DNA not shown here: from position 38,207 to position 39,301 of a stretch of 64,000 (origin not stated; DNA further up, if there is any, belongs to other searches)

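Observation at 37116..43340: Atypical partner-switching / phosphorelay locus without a sigma factor or Hpt domain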

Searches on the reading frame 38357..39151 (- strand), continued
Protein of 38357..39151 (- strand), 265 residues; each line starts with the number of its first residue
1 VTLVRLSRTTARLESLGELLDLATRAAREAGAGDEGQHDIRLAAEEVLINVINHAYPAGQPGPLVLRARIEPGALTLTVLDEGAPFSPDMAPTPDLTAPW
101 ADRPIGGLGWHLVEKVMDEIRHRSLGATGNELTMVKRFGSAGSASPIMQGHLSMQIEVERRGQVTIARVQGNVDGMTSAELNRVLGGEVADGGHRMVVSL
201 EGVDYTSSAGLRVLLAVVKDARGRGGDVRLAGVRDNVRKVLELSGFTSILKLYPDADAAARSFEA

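Call 65: fold_search(model_id=the predicted structure, library=pdb)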
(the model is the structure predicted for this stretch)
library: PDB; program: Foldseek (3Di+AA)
matches with E <= 10: 768; with E <= 0.001: 86
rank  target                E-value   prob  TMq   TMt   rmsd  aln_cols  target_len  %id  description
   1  1til_E                4.0e-10  1.00  0.46  0.83   3.8       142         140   24  Crystal Structures of the ADP and ATP bound forms of the Bacillus Anti-sigma factor SpoIIAB in complex with the Anti-a (released 2004-06-15)
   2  1th8_A                4.0e-10  1.00  0.41  0.80   4.8       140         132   23  Crystal Structures of the ADP and ATP bound forms of the Bacillus Anti-sigma factor SpoIIAB in complex with the Anti-a (released 2004-06-15)
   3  1l0o_A                8.8e-10  1.00  0.46  0.82   3.8       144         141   24  Crystal Structure of the Bacillus stearothermophilus Anti-Sigma Factor SpoIIAB with the Sporulation Sigma Factor Sigma (released 2002-04-03)
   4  1tid_A                1.6e-09  1.00  0.44  0.83   3.9       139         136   24  Crystal Structures of the ADP and ATP bound forms of the Bacillus Anti-sigma factor SpoIIAB in complex with the Anti-a (released 2004-06-15)
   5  1tid_C                4.4e-09  1.00  0.43  0.81   3.8       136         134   25  Crystal Structures of the ADP and ATP bound forms of the Bacillus Anti-sigma factor SpoIIAB in complex with the Anti-a (released 2004-06-15)
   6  1tid_B                5.6e-09  1.00  0.40  0.87   1.8       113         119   26  Crystal Structures of the ADP and ATP bound forms of the Bacillus Anti-sigma factor SpoIIAB in complex with the Anti-a (released 2004-06-15)
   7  1vc1_A                6.0e-09  1.00  0.38  0.89   1.5       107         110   26  Crystal structure of the TM1442 protein from Thermotoga maritima, a homolog of the Bacillus subtilis general stress re (released 2004-09-28)
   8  1til_B                9.1e-09  1.00  0.40  0.88   1.9       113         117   26  Crystal Structures of the ADP and ATP bound forms of the Bacillus Anti-sigma factor SpoIIAB in complex with the Anti-a (released 2004-06-15)
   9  1tid_D                2.0e-08  1.00  0.40  0.87   2.1       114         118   25  Crystal Structures of the ADP and ATP bound forms of the Bacillus Anti-sigma factor SpoIIAB in complex with the Anti-a (released 2004-06-15)
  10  4hyl_B                3.4e-08  1.00  0.39  0.86   1.9       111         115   28  The crystal structure of an anti-sigma-factor antagonist from Haliangium ochraceum DSM 14365 (released 2012-11-28)
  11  6m37_C                3.4e-08  1.00  0.40  0.87   2.3       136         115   21  The crystal structure of B. subtilis RsbV/RsbW complex in the hexagonal crystal form (released 2020-07-15)
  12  1th8_B                3.8e-08  1.00  0.41  0.90   1.4       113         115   26  Crystal Structures of the ADP and ATP bound forms of the Bacillus Anti-sigma factor SpoIIAB in complex with the Anti-a (released 2004-06-15)
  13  6m37_A                4.3e-08  1.00  0.39  0.86   2.4       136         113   21  The crystal structure of B. subtilis RsbV/RsbW complex in the hexagonal crystal form (released 2020-07-15)
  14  1thn_B                4.6e-08  1.00  0.41  0.92   1.6       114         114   25  Crystal Structures of the ADP and ATP bound forms of the Bacillus Anti-sigma factor SpoIIAB in complex with the Anti-a (released 2004-06-15)
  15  8ih8_D                6.6e-08  1.00  0.39  0.76   4.7       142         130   18  anti-sigmaF factor and Anti-sigmaF factor antagonist complex(usfx-RsfB) (released 2024-02-28)
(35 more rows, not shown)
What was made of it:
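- On RsbU/V/W-type partner-switching module: Fold matches SpoIIAB (call 65). Fold matches SpoIIAA/RsbV (call 65).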

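Call 88: search_protein_families(library=ncbifam, proteins=[L052:4156-5010:+, L052:5027-5878:+, L052:5923-7068:+, L033:8801-9640:+, L033:9691-10539:+, L033:10590-11735:+, L059:8780-9622:+, L059:9669-10511:+, L059:10553-11692:+], max_evalue=1e-10)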
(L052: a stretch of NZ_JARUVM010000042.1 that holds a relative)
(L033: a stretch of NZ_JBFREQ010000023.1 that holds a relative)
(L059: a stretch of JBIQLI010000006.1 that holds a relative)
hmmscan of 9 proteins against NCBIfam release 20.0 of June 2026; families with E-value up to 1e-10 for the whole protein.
L052:4156-5010:+ (285 aa): 1 family
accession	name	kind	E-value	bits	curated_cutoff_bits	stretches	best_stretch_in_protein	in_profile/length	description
NF007623.0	PRK10279.1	equivalog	1.9e-18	66.7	272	1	8-199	3-180/301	patatin-like phospholipase RssA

L052:5027-5878:+ (284 aa): 1 family
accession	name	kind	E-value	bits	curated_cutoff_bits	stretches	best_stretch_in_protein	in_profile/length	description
NF007623.0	PRK10279.1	equivalog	6.7e-21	74.7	272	1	5-196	2-180/301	patatin-like phospholipase RssA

L052:5923-7068:+ (382 aa): 76 families (the best 25 are shown)
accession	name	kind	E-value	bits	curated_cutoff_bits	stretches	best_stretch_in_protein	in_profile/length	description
NF007135.0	PRK09581.1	equivalog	3e-37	128.5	474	1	1-131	3-133/457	PleD family two-component system response regulator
NF045944.1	ResRegRpaBCyano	equivalog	1.2e-31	109.8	330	1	4-129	1-123/229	response regulator transcription factor RpaB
NF053854.1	RespRegPhoBBctds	equivalog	1.3e-29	103.2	270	1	3-130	1-130/225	two-component system response regulator PhoB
NF045505.1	RR_RssB_Pseudo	equivalog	4.3e-29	101.7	700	1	2-380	7-392/394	two-component system response regulator RssB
TIGR02154.1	PhoB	equivalog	4.2e-28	98.2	296.2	1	2-128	4-130/226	phosphate regulon transcriptional regulator PhoB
NF041733.1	resp_reg_CseB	equivalog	1.4e-27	96.6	350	1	2-131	2-128/228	two-component system response regulator CseB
NF040689.1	MtrAB_MtrA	equivalog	4.3e-27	94.9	300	1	3-134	1-129/219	MtrAB system response regulator MtrA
NF012227.0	AdeR_RR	equivalog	3e-26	92.4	340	1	2-148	13-155/239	efflux system response regulator transcription factor AdeR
NF033120.0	vanR_FM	exception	1.2e-25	90.5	460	1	3-135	6-136/231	vancomycin resistance response regulator transcription factor, VanR-F/VanR-M family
NF007005.1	PRK09468.1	equivalog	2.6e-25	89.2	331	1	2-122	5-123/237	osmolarity response regulator transcription factor OmpR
TIGR01387.1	cztR_silR_copR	subfamily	3.4e-25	89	279.2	1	3-140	1-134/218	heavy metal response regulator transcription factor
NF040534.1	resp_reg_YycF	equivalog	2.2e-24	86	340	1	2-132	2-129/231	response regulator YycF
NF008296.0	PRK11083.1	equivalog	9.4e-24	84.1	273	1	2-135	5-135/228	two-component system response regulator CreB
NF007969.0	PRK10693.1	equivalog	2.1e-23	82.9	329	1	2-272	9-282/337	two-component system response regulator RssB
NF033117.2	vanR_ACDEGLN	exception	3.7e-23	82.3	350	1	3-130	1-125/226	VanR-ABDEGLN family response regulator transcription factor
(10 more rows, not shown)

L033:8801-9640:+ (280 aa): 1 family
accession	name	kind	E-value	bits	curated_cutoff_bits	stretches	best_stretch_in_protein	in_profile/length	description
NF007623.0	PRK10279.1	equivalog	2.6e-18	66.2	272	1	2-195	3-181/301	patatin-like phospholipase RssA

L033:9691-10539:+ (283 aa): 1 family
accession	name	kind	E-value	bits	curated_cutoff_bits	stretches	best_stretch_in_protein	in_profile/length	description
NF007623.0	PRK10279.1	equivalog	2.2e-23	82.9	272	1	2-196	2-182/301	patatin-like phospholipase RssA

L033:10590-11735:+ (382 aa): 71 families (the best 25 are shown)
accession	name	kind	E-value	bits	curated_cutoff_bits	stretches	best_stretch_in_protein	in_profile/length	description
NF007135.0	PRK09581.1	equivalog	2e-36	125.8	474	1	1-139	3-140/457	PleD family two-component system response regulator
NF045944.1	ResRegRpaBCyano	equivalog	4.4e-32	111.3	330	1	4-130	1-123/229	response regulator transcription factor RpaB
TIGR02154.1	PhoB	equivalog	1.4e-30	106.3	296.2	1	2-124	4-126/226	phosphate regulon transcriptional regulator PhoB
NF045505.1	RR_RssB_Pseudo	equivalog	3e-30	105.6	700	1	2-379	7-391/394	two-component system response regulator RssB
NF053854.1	RespRegPhoBBctds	equivalog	7.6e-30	103.9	270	1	4-129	2-126/225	two-component system response regulator PhoB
NF041733.1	resp_reg_CseB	equivalog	2.2e-28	99.2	350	1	3-133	3-130/228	two-component system response regulator CseB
NF007005.1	PRK09468.1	equivalog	9e-27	94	331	1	2-123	5-124/237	osmolarity response regulator transcription factor OmpR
NF040689.1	MtrAB_MtrA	equivalog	9e-27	93.8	300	1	4-128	2-123/219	MtrAB system response regulator MtrA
NF033120.0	vanR_FM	exception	6.7e-26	91.3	460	1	4-129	7-128/231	vancomycin resistance response regulator transcription factor, VanR-F/VanR-M family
NF011874.0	PRK15347.1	equivalog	1.5e-25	89.5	852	1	3-115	693-807/921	two component system sensor kinase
TIGR01387.1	cztR_silR_copR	subfamily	4.6e-25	88.5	279.2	1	4-136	2-132/218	heavy metal response regulator transcription factor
NF033117.2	vanR_ACDEGLN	exception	7.1e-25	87.9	350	1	4-132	2-127/226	VanR-ABDEGLN family response regulator transcription factor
NF008296.0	PRK11083.1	equivalog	2.3e-23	82.8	273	1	2-141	5-139/228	two-component system response regulator CreB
NF040534.1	resp_reg_YycF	equivalog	4.5e-23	81.7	340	1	2-140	2-135/231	response regulator YycF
NF045991.1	RespRegCtrARhodob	equivalog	4.8e-23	82.1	350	1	2-125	2-123/224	response regulator transcription factor CtrA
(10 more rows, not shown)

L059:8780-9622:+ (281 aa): 1 family
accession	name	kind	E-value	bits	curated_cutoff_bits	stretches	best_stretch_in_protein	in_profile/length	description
NF007623.0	PRK10279.1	equivalog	1.9e-20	73.3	272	1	114-193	100-179/301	patatin-like phospholipase RssA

L059:9669-10511:+ (281 aa): 1 family
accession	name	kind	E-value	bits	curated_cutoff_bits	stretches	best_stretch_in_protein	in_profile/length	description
NF007623.0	PRK10279.1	equivalog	1.9e-23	83.1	272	1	2-193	2-180/301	patatin-like phospholipase RssA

L059:10553-11692:+ (380 aa): 70 families (the best 25 are shown)
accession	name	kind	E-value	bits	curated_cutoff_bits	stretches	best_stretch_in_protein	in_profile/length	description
NF007135.0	PRK09581.1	equivalog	1.1e-32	113.4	474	1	2-131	5-134/457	PleD family two-component system response regulator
NF045944.1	ResRegRpaBCyano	equivalog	3.1e-28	98.7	330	1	3-128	1-123/229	response regulator transcription factor RpaB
NF045505.1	RR_RssB_Pseudo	equivalog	1.3e-26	93.6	700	1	2-378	8-391/394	two-component system response regulator RssB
NF053854.1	RespRegPhoBBctds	equivalog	3.2e-26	92.1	270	1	2-128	1-126/225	two-component system response regulator PhoB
TIGR02154.1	PhoB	equivalog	5.3e-26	91.3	296.2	1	2-127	5-130/226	phosphate regulon transcriptional regulator PhoB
NF041733.1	resp_reg_CseB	equivalog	1e-25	90.5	350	1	1-134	2-132/228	two-component system response regulator CseB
TIGR01387.1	cztR_silR_copR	subfamily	3.2e-25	89.1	279.2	1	2-134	1-131/218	heavy metal response regulator transcription factor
NF012227.0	AdeR_RR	equivalog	2.4e-24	86.1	340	1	2-147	14-155/239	efflux system response regulator transcription factor AdeR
NF040689.1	MtrAB_MtrA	equivalog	7.1e-24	84.4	300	1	2-134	1-130/219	MtrAB system response regulator MtrA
NF033120.0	vanR_FM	exception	1.8e-23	83.4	460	1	2-134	6-136/231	vancomycin resistance response regulator transcription factor, VanR-F/VanR-M family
NF007005.1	PRK09468.1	equivalog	2.3e-23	82.9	331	1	1-121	5-123/237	osmolarity response regulator transcription factor OmpR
NF007969.0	PRK10693.1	equivalog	7e-23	81.2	329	1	1-273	9-284/337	two-component system response regulator RssB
NF040534.1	resp_reg_YycF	equivalog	1.9e-22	79.6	340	1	2-131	3-129/231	response regulator YycF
NF045991.1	RespRegCtrARhodob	equivalog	4.8e-22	78.8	350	1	2-136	3-135/224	response regulator transcription factor CtrA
NF011874.0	PRK15347.1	equivalog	1.5e-21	76.2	852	1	1-111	692-804/921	two component system sensor kinase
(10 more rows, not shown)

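Call 93: find_encoding_contigs(protein=P0053, flank=6000, max_places=1)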
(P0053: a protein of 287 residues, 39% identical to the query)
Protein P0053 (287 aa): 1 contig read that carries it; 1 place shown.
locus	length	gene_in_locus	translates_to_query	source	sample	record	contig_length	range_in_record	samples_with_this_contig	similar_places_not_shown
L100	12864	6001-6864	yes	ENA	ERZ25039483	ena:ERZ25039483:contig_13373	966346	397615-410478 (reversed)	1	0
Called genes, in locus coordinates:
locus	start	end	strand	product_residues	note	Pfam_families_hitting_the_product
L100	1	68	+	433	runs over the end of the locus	PF00122:E1-E2_ATPase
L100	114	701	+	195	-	PF00702:Hydrolase (weak), PF00689:Cation_ATPase_C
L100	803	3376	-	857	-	PF22681:Lmo2446-like_N (weak), PF03065:Glyco_hydro_57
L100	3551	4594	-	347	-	PF00291:PALP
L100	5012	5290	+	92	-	-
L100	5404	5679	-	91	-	PF14026:SCO4226-like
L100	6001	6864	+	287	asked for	PF00072:Response_reg, PF13581:HATPase_c_2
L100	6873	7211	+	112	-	PF01740:STAS, PF13466:STAS_2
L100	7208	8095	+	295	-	PF01734:Patatin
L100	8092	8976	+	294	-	PF01734:Patatin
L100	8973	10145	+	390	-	PF00072:Response_reg, PF07228:SpoIIE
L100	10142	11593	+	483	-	PF00512:HisKA, PF02518:HATPase_c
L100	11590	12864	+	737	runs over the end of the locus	PF05230:MASE2, PF00512:HisKA, PF02518:HATPase_c, PF00072:Response_reg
